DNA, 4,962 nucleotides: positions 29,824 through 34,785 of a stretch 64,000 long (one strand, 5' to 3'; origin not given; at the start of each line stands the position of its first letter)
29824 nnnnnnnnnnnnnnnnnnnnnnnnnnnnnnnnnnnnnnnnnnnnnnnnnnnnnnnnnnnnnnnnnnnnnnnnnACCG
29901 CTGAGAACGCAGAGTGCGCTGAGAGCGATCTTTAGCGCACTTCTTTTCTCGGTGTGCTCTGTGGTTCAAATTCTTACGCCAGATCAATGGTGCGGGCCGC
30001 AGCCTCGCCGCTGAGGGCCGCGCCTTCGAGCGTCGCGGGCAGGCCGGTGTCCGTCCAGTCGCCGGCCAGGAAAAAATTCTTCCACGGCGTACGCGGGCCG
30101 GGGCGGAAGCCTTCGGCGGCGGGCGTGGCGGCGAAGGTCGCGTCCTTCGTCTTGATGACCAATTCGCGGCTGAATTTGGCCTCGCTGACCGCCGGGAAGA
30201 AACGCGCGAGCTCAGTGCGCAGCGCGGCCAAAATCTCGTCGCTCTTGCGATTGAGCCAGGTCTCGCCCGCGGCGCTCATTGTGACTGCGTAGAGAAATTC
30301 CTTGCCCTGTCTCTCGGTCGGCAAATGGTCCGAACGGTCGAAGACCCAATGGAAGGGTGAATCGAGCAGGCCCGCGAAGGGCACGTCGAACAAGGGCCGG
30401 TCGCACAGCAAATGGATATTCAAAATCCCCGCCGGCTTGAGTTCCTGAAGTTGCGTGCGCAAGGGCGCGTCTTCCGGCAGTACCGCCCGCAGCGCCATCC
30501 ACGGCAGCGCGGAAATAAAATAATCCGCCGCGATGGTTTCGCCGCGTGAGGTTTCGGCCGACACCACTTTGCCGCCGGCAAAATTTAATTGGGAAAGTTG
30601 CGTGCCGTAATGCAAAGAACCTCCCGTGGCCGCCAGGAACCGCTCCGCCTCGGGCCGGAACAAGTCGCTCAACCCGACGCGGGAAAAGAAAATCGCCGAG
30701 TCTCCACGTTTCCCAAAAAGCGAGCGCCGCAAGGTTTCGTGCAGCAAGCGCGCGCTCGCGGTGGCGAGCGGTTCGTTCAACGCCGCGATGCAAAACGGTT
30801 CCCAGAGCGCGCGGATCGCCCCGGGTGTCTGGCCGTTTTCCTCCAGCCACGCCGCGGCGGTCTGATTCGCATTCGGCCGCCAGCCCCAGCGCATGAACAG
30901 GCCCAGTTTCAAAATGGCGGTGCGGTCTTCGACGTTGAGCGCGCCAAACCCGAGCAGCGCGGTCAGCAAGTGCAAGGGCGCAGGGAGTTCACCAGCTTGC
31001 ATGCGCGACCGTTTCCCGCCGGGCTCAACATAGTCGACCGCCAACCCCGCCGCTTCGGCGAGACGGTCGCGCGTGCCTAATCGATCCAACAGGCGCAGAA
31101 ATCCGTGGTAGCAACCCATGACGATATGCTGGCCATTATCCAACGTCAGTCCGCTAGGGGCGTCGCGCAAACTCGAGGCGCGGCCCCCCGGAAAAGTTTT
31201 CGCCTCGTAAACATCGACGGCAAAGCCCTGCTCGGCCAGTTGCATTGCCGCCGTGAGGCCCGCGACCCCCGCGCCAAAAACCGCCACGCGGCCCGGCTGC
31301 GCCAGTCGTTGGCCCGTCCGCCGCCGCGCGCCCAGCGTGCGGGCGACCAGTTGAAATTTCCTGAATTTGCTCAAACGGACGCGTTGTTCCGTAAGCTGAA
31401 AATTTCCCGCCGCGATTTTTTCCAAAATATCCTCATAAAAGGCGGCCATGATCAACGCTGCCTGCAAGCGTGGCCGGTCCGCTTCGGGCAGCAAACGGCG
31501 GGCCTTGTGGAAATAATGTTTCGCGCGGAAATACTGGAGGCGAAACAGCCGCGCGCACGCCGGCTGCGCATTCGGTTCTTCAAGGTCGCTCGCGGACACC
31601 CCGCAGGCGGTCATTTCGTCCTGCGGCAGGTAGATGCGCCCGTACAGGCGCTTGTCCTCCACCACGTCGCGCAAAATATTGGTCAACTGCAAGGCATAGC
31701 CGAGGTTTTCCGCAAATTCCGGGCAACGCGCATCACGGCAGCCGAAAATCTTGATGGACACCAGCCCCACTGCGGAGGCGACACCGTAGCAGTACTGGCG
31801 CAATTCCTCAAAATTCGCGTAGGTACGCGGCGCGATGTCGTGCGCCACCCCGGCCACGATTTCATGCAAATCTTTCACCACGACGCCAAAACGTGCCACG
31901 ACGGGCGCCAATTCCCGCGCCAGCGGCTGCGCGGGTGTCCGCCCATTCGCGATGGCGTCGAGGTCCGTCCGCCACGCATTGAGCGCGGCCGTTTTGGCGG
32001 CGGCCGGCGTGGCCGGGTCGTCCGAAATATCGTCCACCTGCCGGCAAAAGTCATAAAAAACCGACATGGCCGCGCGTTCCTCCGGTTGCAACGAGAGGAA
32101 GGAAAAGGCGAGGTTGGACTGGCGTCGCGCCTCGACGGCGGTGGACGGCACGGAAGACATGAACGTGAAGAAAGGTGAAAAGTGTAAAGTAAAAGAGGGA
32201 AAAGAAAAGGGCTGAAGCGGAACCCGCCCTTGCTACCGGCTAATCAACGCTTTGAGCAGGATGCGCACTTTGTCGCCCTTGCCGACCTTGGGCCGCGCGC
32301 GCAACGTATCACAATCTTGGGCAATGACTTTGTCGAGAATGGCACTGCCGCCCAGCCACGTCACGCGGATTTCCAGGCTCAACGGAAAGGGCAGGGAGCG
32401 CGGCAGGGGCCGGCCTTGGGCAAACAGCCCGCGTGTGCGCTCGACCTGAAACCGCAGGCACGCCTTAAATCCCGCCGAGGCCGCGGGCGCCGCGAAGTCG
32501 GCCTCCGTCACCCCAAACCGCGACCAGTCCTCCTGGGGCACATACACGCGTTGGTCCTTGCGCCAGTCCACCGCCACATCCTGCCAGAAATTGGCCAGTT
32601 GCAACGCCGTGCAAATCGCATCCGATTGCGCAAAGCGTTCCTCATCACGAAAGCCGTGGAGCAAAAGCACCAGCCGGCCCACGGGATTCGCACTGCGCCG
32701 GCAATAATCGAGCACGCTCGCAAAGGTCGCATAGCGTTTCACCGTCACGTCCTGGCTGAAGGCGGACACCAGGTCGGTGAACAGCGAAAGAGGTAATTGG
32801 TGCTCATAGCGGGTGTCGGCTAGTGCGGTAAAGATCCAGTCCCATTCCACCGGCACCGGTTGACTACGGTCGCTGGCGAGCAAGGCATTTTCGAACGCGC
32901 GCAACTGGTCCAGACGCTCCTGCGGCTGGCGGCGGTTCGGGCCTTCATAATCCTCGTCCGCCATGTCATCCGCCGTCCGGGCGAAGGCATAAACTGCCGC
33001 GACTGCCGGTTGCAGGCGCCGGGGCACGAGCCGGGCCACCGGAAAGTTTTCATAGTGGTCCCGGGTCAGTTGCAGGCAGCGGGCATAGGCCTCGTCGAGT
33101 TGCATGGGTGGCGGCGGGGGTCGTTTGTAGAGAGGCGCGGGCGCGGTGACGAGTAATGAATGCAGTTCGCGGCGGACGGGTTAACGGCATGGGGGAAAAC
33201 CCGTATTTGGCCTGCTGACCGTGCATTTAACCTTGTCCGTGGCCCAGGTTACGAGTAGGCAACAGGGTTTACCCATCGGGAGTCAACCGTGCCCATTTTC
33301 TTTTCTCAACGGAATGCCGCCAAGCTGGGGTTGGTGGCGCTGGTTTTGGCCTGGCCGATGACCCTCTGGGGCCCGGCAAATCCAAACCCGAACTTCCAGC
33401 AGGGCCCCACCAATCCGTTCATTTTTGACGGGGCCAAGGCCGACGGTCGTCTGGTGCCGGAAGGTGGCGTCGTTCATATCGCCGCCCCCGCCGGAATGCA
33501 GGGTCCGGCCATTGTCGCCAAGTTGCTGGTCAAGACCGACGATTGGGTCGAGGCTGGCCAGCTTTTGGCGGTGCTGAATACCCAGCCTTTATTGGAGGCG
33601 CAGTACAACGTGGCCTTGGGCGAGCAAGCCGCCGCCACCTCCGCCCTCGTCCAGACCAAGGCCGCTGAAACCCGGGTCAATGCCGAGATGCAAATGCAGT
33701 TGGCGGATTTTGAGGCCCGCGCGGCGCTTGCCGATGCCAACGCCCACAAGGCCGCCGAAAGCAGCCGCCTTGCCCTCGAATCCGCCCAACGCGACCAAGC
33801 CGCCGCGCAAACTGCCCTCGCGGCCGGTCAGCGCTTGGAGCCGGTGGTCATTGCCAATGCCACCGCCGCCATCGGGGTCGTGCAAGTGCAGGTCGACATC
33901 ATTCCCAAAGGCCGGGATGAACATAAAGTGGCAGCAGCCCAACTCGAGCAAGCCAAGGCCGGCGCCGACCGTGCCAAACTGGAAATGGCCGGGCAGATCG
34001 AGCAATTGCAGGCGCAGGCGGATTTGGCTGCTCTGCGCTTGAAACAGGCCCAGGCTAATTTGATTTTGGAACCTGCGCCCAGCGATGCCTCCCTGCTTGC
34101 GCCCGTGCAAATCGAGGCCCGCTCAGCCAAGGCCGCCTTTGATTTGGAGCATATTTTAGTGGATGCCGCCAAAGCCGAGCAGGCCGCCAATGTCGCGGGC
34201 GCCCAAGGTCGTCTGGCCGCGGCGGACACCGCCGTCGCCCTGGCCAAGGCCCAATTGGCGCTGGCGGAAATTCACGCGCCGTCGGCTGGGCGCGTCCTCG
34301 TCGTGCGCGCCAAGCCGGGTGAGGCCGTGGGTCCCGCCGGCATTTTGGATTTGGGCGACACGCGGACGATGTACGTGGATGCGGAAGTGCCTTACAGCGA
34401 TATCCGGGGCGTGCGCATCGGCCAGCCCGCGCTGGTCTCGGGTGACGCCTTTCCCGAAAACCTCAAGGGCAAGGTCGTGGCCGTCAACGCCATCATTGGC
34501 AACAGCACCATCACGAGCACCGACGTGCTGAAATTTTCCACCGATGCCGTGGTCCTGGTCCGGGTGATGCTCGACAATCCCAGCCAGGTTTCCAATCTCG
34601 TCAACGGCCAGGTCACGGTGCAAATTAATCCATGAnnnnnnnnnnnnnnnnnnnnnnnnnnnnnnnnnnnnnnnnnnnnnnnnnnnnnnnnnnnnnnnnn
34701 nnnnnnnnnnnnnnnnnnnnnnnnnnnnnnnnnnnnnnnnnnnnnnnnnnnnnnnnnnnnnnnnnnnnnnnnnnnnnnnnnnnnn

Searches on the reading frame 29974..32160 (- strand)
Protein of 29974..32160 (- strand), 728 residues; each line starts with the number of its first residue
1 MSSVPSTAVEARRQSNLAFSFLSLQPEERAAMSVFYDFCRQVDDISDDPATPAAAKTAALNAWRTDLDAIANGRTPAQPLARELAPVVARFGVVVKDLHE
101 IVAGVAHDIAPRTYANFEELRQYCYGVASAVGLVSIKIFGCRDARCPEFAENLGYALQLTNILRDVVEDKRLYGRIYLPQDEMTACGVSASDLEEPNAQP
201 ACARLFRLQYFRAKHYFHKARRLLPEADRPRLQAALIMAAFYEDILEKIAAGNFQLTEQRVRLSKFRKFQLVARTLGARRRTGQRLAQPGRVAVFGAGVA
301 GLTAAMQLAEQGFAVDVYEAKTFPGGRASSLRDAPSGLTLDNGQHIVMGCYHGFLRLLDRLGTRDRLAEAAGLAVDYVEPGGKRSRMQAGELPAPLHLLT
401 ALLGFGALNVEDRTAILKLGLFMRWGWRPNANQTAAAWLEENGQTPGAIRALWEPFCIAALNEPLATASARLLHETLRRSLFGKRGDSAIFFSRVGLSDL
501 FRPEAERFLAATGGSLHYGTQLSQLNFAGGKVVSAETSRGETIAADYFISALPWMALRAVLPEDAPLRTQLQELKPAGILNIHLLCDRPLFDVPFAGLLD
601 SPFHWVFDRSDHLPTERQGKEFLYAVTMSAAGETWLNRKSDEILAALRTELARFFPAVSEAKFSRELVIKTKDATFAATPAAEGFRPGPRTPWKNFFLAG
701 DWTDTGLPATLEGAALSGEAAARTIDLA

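Call 15: search_protein_families(library=pfam, proteins=[window:29974-32160:-], max_evalue=0.001)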
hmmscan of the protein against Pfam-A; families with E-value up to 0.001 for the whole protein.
window:29974-32160:- (728 aa): 7 families
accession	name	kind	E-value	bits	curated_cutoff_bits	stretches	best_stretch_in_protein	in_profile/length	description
PF00494.24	SQS_PSY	-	3e-64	217.7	26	1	14-267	5-263/263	Squalene/phytoene synthase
PF01593.30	Amino_oxidase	-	5.4e-47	161.5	19.8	1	299-725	1-442/443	Flavin containing amine oxidoreductase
PF13450.12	NAD_binding_8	-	1.2e-12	48.3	21.9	1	294-361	1-68/68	NAD(P)-binding Rossmann-like domain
PF01266.30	DAO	-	1.1e-11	45.4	27.9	1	291-330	1-40/353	FAD dependent oxidoreductase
PF12831.13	FAD_oxidored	-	1.3e-06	28.4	27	1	292-363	2-73/416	FAD dependent oxidoreductase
PF07992.20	Pyr_redox_2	-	0.00014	21.8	26.1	0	291-327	2-39/291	Pyridine nucleotide-disulphide oxidoreductase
PF00890.30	FAD_binding_2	-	0.00078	19.2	20.4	0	292-323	2-33/414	FAD binding domain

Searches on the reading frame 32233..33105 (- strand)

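Call 15: search_protein_families(library=pfam, proteins=[window:32233-33105:-], max_evalue=0.001)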
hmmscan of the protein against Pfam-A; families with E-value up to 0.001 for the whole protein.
window:32233-33105:- (290 aa): 1 family
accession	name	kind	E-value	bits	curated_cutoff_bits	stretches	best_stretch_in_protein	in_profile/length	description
PF00494.24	SQS_PSY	-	3.9e-60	204.2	26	1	15-276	2-261/263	Squalene/phytoene synthase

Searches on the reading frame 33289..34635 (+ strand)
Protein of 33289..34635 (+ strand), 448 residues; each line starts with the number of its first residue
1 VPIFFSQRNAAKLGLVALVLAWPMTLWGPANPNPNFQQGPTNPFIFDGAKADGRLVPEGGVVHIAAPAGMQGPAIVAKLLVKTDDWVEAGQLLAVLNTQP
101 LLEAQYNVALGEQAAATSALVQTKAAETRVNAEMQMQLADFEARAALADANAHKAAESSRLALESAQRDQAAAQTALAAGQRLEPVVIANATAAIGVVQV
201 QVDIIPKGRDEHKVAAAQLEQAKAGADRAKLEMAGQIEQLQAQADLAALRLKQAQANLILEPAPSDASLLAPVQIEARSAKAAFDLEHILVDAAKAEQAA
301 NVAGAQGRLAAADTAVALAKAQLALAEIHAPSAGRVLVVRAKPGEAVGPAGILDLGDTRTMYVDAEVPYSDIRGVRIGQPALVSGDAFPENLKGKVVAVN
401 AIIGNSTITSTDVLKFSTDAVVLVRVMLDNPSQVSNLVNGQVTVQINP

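Call 15: search_protein_families(library=pfam, proteins=[window:33289-34635:+], max_evalue=0.001)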
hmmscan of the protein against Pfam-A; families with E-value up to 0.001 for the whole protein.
window:33289-34635:+ (448 aa): 2 families
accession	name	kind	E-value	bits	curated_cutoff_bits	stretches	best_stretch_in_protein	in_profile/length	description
PF13437.12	HlyD_3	-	4.5e-11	43.9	22.2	1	328-407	2-84/106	HlyD family secretion protein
PF16576.10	HlyD_D23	-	1.6e-10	41.1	30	1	301-409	78-194/214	Barrel-sandwich domain of CusB or HlyD membrane-fusion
